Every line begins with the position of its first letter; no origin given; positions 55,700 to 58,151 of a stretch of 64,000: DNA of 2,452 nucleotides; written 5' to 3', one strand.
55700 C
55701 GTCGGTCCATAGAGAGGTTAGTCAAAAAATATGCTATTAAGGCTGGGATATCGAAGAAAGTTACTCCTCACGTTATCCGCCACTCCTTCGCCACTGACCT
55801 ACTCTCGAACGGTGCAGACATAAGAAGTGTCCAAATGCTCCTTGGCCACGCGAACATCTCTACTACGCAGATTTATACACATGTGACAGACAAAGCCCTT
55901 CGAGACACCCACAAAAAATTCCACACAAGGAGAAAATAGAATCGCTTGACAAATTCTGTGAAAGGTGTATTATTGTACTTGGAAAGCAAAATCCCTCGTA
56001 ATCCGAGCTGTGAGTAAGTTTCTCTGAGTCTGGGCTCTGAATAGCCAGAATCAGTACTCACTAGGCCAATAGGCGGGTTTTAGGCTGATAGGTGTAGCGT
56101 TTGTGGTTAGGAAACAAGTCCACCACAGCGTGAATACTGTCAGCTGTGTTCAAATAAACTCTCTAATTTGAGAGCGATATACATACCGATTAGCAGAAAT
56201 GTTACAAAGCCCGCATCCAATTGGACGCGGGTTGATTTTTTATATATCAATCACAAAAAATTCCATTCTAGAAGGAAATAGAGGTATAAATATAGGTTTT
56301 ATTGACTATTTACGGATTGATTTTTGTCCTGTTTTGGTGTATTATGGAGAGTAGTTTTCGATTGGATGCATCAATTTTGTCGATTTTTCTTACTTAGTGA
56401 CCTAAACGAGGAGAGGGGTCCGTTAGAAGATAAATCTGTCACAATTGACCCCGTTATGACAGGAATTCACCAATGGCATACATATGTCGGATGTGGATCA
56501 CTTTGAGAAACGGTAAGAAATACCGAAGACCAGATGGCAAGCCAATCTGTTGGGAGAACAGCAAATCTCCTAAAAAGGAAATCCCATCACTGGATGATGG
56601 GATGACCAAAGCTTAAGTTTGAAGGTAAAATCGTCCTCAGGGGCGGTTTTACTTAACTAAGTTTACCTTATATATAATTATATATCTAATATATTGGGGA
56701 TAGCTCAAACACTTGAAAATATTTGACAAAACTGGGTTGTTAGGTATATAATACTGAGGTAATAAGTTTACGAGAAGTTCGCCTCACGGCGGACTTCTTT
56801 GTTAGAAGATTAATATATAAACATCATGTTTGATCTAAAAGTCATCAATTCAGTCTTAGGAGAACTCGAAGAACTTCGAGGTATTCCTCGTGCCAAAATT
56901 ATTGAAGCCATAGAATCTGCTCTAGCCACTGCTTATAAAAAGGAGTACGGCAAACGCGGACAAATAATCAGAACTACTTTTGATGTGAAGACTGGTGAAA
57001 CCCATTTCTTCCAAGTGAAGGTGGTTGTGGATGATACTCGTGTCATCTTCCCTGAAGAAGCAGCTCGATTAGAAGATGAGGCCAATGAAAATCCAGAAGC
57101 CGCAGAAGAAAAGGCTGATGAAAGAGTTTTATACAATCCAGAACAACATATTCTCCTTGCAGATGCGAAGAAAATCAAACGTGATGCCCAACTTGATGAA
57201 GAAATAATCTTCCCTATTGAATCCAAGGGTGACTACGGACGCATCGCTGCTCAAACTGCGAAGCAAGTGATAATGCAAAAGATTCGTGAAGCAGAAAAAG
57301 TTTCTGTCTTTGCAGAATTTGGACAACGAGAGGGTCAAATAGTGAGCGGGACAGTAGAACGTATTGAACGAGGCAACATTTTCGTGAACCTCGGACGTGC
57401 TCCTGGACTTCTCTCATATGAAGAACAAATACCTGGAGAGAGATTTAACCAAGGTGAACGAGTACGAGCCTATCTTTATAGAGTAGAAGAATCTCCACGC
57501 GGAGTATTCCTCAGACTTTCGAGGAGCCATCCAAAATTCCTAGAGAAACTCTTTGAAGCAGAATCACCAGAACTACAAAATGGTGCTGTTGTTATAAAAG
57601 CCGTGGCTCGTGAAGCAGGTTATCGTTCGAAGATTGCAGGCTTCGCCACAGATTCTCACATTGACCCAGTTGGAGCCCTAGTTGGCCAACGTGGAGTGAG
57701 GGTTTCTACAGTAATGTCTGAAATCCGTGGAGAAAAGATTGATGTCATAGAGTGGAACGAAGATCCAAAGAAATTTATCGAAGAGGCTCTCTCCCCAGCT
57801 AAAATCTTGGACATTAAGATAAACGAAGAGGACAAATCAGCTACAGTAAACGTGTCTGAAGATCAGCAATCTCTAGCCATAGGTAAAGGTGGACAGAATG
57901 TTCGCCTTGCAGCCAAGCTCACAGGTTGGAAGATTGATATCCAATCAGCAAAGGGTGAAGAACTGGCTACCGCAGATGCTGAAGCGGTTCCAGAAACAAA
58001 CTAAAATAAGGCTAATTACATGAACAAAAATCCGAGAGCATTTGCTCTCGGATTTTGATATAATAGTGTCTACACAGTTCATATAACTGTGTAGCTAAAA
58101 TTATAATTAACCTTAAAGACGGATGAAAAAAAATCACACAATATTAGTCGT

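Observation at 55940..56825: An 880-bp gene-free stretch upstream of nusA with three promoters and two candidate sRNAs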

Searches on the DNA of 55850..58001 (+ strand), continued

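Call 91: search_with_rna_model(model_id=R1, sources=[L101, L102, L103, L104, L105, L106, L107, L108, L109, L110, L111, L112, L113, L114, L115, L116, L117, L118, L119, L120, L121, L122, L123, L124, L125, L126, L127, L128, L129, L130, L131, L132, L133, L134, L135, L136, L137, L138, L139, L140, L141, L142, L143, L144, L145, L146, L147, L148, L149, L150, L151, L152, L153, L154, L155, L156, L157, L158, L159, L160, L161, L162, L163, L164, L165, L166, L167, L168, L169, L170, L171, L172, L173, L174, L175], max_evalue=5)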
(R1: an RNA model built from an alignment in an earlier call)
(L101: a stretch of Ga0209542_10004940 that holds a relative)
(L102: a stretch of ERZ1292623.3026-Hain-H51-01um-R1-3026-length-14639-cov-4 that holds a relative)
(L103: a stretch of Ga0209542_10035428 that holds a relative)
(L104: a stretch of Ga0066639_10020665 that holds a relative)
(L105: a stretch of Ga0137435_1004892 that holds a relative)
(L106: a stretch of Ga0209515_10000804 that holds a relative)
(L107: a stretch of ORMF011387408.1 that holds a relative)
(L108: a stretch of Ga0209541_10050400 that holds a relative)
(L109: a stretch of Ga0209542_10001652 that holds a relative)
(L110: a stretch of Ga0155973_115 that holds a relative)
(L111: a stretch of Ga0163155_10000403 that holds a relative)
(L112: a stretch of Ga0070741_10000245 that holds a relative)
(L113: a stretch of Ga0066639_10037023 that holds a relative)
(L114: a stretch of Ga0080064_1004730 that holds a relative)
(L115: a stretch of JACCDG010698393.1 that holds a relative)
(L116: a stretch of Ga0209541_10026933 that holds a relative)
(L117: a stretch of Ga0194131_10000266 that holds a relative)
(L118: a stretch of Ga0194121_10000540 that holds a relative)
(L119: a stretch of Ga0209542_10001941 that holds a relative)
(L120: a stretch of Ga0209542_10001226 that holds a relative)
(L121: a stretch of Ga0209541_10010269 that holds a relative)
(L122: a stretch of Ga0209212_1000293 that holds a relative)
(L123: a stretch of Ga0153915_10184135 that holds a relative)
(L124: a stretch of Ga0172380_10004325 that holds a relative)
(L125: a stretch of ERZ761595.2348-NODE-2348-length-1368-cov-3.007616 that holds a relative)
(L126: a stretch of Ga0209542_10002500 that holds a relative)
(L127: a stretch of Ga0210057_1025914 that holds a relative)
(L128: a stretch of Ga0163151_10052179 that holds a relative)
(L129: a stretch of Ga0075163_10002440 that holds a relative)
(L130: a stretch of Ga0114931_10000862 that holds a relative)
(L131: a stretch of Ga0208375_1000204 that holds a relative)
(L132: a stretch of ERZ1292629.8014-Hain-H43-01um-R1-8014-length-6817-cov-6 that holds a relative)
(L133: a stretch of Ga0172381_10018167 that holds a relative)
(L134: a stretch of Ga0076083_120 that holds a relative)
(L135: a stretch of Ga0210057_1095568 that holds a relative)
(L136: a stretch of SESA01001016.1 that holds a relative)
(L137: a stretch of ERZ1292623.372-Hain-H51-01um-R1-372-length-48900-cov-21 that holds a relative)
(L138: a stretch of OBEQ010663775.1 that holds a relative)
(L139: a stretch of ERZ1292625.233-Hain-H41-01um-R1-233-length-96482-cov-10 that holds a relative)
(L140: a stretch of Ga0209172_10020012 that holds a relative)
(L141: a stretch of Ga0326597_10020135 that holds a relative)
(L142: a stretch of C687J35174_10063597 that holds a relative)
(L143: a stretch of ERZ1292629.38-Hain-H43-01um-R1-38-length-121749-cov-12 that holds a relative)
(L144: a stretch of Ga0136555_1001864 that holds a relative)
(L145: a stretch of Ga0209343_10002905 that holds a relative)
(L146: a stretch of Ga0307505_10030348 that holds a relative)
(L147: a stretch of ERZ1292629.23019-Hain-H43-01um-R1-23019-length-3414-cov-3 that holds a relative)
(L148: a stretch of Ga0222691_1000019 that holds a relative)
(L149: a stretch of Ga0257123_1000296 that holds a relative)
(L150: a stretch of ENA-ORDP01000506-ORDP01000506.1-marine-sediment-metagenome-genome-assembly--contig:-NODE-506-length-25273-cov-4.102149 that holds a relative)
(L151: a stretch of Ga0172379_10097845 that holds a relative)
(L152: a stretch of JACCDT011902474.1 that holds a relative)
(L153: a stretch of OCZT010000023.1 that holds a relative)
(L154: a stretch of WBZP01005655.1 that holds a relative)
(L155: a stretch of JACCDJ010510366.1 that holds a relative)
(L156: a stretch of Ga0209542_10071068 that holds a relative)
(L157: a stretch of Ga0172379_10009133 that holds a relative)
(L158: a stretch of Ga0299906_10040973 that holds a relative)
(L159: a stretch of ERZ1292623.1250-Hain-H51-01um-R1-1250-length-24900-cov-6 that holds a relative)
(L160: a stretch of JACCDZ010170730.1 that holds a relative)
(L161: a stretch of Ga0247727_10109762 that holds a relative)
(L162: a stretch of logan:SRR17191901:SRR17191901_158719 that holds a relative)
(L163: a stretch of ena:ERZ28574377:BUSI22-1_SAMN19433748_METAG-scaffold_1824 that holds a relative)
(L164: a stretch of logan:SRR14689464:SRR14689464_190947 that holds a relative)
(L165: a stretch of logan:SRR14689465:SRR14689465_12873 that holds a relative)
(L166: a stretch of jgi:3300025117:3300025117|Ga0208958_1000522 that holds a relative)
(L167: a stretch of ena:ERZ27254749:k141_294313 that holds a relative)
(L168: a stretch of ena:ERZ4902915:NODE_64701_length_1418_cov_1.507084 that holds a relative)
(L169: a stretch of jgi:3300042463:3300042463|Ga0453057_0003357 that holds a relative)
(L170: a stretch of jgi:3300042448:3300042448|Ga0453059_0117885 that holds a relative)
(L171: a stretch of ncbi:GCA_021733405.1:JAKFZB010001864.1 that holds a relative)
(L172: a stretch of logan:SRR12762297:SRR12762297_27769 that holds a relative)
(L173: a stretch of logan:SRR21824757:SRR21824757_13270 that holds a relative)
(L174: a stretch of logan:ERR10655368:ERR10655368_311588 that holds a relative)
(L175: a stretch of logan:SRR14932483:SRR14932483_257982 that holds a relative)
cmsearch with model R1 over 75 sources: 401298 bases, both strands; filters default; matches with E-value up to 5: 0.
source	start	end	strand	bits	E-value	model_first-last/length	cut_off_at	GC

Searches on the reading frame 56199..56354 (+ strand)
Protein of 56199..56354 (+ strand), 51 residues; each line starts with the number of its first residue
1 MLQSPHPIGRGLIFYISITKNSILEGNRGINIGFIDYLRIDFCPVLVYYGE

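Call 10: search_protein_families(library=pfam, proteins=[window:56199-56354:+], max_evalue=1)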
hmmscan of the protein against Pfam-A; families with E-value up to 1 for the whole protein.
window:56199-56354:+ (51 aa): 0 families
